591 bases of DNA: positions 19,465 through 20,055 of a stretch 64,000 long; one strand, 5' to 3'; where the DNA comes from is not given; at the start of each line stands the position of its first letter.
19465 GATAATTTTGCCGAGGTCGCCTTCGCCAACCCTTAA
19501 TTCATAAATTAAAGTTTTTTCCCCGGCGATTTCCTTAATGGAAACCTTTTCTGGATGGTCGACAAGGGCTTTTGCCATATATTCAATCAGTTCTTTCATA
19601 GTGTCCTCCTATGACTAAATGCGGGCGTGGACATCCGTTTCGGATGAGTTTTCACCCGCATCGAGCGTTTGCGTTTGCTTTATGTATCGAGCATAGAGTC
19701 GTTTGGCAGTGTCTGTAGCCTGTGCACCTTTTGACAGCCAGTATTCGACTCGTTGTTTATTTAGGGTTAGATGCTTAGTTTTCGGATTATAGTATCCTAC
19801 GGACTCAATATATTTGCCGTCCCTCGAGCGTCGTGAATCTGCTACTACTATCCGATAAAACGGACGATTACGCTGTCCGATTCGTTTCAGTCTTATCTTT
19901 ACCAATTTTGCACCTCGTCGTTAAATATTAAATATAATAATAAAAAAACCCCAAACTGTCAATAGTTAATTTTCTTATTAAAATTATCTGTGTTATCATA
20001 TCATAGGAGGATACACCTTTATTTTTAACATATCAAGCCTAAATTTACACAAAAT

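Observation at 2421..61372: Recurrent junction-spanning short tandem duplications at gene 3' and 5' ends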

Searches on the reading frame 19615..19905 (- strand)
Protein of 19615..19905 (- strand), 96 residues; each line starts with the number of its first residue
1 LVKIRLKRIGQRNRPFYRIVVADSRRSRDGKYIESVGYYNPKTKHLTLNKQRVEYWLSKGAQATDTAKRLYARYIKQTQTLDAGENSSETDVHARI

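Call 37: search_protein_families(library=pfam, proteins=[window:19615-19905:-])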
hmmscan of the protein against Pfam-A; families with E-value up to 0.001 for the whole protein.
window:19615-19905:- (96 aa): 1 family
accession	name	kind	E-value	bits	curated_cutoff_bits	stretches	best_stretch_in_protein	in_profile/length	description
PF00886.24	Ribosomal_S16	-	3.2e-26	91.5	27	1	8-64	1-62/62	Ribosomal protein S16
